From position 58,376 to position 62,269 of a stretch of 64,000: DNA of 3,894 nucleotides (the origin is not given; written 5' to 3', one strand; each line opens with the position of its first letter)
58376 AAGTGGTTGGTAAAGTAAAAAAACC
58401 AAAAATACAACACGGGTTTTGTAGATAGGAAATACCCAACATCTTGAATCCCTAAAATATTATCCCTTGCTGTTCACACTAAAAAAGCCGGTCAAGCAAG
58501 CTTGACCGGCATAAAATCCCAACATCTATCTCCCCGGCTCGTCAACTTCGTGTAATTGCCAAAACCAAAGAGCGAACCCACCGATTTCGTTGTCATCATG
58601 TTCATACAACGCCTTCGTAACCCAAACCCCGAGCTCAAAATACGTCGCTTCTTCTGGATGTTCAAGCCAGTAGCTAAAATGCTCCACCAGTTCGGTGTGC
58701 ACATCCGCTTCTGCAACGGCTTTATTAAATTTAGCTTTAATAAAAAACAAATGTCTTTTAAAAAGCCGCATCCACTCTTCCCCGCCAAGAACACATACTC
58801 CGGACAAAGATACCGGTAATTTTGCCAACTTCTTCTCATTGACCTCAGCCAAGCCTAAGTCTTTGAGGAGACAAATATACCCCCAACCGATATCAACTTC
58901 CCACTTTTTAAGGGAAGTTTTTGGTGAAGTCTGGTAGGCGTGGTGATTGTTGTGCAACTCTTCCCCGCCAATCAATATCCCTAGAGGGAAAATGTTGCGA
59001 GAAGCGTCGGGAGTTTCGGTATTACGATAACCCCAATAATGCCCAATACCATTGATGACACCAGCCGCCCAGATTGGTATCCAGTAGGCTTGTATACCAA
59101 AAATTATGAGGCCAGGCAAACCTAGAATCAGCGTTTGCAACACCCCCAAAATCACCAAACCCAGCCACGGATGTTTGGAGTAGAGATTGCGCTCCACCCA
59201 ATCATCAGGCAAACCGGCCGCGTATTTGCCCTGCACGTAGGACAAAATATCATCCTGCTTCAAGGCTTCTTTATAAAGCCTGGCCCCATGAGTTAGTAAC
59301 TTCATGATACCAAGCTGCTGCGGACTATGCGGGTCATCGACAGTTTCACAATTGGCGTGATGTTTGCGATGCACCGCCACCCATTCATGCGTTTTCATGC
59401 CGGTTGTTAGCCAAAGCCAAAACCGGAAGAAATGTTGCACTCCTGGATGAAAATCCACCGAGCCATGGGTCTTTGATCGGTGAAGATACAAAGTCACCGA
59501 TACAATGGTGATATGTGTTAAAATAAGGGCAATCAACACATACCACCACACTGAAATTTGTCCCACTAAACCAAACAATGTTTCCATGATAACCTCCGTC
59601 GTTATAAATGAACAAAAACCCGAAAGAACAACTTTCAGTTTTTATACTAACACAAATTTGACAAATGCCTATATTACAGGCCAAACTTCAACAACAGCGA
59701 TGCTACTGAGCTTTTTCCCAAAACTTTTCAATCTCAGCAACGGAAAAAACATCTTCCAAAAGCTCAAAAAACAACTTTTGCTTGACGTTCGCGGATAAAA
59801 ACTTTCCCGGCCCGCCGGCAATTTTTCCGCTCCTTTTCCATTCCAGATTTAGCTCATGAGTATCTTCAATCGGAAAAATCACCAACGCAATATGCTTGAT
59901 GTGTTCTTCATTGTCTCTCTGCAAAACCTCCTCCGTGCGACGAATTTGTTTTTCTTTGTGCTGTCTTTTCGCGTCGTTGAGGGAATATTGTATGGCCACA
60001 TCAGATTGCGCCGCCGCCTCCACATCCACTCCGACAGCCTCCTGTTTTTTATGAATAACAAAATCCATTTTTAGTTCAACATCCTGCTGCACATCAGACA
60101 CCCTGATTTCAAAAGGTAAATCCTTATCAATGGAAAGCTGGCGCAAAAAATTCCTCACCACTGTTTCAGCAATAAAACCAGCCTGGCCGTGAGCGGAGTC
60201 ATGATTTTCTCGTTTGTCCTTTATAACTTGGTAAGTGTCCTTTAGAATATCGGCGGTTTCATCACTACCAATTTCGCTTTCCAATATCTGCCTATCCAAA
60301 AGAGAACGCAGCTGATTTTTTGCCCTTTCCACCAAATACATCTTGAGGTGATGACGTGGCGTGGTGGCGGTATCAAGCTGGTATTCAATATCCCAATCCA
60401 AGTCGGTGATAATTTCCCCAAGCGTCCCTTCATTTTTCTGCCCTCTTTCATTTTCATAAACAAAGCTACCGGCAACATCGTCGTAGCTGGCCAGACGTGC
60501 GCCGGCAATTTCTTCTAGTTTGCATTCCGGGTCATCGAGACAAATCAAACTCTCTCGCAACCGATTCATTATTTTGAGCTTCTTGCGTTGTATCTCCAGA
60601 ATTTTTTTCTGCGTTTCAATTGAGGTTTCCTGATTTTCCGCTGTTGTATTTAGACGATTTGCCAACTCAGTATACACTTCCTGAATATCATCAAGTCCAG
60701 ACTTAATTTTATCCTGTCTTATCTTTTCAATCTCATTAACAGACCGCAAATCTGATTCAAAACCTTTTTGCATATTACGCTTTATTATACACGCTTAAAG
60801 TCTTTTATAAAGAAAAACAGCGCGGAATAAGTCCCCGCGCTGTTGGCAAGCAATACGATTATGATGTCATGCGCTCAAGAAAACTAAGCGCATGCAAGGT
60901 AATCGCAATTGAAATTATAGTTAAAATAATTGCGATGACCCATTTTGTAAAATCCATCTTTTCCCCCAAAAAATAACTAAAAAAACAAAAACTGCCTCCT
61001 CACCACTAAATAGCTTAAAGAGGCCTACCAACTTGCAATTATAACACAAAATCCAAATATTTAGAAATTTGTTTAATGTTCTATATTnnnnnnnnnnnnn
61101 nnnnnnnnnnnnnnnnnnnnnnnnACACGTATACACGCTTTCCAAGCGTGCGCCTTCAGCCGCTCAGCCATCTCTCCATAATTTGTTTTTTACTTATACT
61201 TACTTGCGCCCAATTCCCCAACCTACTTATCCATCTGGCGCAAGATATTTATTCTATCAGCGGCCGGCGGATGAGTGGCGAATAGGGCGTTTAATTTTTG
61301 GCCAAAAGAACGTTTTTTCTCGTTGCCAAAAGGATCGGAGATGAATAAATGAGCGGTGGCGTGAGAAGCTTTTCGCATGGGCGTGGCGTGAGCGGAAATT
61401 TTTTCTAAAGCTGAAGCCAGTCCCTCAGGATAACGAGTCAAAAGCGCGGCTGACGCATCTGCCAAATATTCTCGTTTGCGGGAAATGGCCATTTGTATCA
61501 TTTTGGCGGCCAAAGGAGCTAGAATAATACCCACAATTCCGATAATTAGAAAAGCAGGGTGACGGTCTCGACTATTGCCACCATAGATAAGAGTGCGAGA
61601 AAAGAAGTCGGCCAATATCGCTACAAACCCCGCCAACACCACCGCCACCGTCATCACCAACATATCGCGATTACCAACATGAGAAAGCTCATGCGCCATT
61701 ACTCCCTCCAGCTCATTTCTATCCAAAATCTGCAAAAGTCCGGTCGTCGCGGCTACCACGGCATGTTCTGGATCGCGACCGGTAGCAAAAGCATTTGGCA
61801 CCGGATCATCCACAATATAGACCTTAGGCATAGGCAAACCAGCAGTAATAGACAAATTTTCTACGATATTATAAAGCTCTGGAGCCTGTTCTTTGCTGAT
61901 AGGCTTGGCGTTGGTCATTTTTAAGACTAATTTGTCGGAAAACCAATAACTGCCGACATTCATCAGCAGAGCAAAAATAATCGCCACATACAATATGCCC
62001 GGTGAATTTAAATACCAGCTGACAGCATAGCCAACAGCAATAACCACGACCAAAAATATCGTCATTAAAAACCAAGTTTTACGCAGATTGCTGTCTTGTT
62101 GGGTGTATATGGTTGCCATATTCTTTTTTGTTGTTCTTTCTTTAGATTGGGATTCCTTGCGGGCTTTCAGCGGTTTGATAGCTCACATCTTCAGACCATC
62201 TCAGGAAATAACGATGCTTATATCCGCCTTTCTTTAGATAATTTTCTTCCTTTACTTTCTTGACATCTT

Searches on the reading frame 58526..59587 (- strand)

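Call 63: search_protein_families(library=pfam, proteins=[window:58526-59587:-], max_evalue=0.00001)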
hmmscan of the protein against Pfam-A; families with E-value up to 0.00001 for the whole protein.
window:58526-59587:- (353 aa): 1 family
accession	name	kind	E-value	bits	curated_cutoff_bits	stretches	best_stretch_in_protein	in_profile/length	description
PF00487.30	FA_desaturase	-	2.5e-17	63.9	29.7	1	13-228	2-233/253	Fatty acid desaturase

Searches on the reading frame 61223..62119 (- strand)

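Call 63: search_protein_families(library=pfam, proteins=[window:61223-62119:-], max_evalue=0.00001)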
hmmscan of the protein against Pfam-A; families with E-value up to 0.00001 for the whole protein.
window:61223-62119:- (298 aa): 1 family
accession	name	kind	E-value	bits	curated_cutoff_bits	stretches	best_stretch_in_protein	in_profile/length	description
PF01435.24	Peptidase_M48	-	7.7e-32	111.1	20.3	1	78-296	3-185/186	Peptidase family M48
